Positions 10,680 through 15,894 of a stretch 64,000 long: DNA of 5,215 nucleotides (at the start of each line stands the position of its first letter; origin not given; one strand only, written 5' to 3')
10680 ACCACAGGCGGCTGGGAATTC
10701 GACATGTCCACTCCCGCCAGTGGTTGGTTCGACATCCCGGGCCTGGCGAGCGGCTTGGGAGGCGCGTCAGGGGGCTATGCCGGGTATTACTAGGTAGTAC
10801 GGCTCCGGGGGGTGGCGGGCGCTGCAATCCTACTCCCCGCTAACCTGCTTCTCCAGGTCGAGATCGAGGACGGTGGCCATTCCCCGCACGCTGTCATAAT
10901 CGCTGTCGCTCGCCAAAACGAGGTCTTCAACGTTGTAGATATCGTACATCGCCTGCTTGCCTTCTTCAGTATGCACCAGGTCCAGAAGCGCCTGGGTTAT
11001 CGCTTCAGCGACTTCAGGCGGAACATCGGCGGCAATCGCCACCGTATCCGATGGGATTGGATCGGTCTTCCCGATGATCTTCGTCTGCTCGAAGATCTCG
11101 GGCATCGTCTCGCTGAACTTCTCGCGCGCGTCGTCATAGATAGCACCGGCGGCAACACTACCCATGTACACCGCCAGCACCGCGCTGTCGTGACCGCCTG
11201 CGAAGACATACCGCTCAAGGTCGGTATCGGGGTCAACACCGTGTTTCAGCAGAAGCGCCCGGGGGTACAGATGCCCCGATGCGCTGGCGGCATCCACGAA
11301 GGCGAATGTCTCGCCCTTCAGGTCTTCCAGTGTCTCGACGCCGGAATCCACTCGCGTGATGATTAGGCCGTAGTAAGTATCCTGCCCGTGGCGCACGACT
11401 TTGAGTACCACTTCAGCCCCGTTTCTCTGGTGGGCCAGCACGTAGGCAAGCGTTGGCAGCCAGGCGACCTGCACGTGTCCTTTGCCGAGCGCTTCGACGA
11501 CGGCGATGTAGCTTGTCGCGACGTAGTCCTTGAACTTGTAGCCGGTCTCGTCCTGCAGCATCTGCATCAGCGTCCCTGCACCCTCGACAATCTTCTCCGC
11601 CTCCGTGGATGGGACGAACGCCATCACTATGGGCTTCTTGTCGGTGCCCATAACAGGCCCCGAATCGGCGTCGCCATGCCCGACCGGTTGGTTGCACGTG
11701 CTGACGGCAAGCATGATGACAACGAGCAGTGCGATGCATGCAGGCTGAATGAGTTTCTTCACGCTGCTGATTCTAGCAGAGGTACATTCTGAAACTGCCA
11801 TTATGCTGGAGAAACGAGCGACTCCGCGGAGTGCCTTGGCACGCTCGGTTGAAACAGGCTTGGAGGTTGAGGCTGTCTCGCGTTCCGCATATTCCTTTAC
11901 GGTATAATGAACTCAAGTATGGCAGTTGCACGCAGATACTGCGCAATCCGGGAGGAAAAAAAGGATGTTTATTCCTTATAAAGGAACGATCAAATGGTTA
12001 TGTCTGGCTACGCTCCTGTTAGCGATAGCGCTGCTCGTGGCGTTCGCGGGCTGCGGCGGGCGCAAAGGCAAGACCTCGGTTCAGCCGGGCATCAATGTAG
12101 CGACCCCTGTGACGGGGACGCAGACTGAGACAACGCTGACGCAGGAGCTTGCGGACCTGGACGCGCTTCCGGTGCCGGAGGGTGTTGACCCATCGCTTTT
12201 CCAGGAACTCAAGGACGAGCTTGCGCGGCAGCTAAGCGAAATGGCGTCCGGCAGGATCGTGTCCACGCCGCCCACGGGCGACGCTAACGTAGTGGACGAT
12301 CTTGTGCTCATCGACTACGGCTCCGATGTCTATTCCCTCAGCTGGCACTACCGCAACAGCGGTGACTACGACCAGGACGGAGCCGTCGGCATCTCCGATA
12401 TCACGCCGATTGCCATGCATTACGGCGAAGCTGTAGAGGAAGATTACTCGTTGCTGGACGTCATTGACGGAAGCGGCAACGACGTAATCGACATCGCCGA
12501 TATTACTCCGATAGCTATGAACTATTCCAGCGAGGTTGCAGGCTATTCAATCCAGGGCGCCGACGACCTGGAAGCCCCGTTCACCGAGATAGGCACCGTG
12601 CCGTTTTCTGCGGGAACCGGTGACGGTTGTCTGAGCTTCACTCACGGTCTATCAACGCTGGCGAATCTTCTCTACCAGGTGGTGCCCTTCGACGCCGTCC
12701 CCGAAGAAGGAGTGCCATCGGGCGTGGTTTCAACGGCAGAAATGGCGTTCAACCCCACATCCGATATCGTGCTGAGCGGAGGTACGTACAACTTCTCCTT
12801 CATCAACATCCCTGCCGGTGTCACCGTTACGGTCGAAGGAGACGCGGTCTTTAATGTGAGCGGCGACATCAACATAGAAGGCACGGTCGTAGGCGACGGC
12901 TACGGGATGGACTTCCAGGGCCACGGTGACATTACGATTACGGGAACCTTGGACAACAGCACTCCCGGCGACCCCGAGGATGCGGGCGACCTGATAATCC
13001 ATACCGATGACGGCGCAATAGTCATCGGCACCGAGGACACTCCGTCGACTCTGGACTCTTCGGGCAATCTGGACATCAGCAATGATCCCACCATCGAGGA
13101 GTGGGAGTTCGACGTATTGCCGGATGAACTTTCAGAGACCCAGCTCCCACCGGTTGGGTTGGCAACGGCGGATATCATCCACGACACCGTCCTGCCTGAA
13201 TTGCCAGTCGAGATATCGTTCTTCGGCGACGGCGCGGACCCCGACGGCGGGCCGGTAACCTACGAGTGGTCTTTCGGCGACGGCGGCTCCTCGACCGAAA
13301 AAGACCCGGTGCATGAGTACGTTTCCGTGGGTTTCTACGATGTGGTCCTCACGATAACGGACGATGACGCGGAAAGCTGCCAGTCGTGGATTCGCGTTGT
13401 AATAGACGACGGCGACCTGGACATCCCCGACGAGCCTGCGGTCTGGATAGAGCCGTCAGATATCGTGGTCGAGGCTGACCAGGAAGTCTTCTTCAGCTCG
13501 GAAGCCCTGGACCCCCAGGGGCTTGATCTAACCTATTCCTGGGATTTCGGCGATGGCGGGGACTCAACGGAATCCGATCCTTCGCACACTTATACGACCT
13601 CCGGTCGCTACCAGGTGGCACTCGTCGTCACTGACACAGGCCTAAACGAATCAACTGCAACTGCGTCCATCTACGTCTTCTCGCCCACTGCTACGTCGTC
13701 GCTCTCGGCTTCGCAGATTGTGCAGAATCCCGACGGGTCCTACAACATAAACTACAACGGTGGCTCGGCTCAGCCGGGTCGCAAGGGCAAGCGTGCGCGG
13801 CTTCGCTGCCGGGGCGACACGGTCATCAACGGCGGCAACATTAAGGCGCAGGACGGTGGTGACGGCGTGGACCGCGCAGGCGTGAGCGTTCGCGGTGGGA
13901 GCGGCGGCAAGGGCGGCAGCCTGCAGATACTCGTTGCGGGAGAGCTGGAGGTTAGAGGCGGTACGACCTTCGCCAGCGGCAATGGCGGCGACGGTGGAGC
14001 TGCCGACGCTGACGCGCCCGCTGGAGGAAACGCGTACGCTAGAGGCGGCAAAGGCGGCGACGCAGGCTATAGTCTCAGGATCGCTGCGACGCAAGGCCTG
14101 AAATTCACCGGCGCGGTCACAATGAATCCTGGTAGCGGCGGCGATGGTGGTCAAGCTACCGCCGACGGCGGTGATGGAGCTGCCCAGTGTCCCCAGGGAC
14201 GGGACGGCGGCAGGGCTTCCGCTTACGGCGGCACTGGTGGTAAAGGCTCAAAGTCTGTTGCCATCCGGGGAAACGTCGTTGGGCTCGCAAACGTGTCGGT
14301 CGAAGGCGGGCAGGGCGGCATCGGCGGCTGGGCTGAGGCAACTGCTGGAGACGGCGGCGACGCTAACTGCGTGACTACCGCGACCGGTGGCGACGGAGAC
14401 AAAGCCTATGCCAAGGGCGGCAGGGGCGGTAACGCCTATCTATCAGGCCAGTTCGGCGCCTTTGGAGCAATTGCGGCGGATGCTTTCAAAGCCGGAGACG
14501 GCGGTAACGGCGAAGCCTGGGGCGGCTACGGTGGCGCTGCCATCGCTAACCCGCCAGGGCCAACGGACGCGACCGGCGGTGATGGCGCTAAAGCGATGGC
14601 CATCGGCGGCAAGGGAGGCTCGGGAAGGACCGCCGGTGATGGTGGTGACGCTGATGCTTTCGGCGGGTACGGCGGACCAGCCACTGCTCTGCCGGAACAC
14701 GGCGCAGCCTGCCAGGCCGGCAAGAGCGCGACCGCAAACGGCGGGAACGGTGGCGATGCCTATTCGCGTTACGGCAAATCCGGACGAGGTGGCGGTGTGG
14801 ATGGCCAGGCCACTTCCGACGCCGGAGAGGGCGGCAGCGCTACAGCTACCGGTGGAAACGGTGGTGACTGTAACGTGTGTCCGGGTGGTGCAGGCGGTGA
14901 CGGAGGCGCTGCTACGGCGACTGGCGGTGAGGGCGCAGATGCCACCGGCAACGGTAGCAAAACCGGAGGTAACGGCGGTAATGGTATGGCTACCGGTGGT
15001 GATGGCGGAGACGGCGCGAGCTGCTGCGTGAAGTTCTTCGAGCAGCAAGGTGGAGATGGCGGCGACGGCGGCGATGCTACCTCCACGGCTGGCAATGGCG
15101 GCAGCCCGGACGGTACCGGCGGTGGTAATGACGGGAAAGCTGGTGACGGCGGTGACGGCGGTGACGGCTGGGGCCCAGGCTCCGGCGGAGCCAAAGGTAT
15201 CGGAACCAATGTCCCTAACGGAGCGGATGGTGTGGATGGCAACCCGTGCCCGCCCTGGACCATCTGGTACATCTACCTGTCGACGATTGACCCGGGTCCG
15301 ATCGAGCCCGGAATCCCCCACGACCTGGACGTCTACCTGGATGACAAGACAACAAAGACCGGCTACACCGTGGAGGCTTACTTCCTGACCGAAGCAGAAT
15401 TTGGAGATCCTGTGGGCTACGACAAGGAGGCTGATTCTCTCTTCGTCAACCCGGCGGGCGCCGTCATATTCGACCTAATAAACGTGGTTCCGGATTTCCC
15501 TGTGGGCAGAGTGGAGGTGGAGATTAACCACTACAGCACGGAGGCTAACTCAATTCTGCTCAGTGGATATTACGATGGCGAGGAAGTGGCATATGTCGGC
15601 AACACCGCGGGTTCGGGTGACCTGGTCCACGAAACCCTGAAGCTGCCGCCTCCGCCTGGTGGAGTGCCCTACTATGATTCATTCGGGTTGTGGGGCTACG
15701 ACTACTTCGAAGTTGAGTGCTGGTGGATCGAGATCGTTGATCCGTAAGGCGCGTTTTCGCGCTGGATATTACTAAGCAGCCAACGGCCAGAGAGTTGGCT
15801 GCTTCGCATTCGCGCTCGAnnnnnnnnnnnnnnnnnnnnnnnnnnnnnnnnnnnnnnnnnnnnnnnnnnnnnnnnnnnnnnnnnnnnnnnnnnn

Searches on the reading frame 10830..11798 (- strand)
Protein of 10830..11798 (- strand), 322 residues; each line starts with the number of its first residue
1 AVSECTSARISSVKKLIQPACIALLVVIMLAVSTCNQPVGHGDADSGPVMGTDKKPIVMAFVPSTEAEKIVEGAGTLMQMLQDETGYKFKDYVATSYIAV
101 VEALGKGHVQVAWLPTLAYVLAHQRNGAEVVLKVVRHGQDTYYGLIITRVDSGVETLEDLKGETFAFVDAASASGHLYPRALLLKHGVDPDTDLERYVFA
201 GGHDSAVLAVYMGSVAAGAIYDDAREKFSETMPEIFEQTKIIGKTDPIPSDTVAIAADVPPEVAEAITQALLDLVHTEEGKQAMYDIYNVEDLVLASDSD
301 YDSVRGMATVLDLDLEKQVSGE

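Call 91: search_protein_families(library=pfam, proteins=[window:10830-11798:-], max_evalue=0.001)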
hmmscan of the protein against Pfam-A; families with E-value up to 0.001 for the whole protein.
window:10830-11798:- (322 aa): 2 families
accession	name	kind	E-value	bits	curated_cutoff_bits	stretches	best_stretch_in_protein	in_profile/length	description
PF12974.12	Phosphonate-bd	-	6.3e-70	235.7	27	1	59-301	1-242/242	ABC transporter, phosphonate, periplasmic substrate-binding protein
PF09084.16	NMT1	-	0.00011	22.6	20.5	1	99-192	33-121/216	NMT1/THI5 like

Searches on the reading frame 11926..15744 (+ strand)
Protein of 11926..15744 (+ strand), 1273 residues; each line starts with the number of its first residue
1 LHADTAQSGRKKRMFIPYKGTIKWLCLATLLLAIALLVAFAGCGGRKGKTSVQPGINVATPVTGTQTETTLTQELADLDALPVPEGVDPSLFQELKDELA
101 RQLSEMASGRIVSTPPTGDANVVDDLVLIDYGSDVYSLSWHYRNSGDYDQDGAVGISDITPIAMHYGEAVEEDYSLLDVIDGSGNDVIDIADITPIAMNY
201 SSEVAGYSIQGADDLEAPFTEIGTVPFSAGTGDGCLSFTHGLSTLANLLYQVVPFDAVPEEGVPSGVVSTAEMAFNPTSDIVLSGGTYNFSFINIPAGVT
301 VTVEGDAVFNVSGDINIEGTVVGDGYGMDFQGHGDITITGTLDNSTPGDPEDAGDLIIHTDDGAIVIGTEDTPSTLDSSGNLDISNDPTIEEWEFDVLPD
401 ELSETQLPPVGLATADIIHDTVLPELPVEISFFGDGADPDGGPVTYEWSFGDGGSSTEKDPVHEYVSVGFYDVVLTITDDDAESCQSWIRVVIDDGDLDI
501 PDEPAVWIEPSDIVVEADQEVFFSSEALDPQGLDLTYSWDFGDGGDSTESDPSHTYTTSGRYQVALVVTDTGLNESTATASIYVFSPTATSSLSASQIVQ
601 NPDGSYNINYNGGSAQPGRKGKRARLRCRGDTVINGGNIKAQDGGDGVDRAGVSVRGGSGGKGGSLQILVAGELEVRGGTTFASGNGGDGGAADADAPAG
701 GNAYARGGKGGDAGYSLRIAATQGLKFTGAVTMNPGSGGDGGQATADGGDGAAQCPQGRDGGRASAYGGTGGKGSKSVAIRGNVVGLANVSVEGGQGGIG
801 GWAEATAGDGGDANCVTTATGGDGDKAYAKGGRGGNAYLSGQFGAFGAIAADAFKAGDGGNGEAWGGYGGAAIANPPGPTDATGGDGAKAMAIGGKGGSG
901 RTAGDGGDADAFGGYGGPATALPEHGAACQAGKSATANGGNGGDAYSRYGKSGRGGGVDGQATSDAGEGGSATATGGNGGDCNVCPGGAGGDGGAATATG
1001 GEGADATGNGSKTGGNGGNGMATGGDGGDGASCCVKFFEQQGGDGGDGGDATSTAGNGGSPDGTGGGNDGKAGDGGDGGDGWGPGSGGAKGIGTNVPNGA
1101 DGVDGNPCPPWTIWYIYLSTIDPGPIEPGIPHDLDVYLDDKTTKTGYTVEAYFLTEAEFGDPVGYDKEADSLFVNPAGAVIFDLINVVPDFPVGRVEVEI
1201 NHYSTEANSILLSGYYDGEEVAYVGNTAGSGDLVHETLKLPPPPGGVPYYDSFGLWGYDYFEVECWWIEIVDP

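Call 59: search_protein_families(library=pfam, proteins=[window:11926-15744:+], max_evalue=0.01)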
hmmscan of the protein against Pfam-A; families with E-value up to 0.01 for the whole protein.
window:11926-15744:+ (1273 aa): 2 families
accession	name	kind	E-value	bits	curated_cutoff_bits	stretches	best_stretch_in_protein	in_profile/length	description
PF18911.6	PKD_4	-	4e-29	101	27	2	506-583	6-84/85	PKD domain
PF00801.26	PKD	-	5.6e-23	81.2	23.5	2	506-580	2-76/80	PKD domain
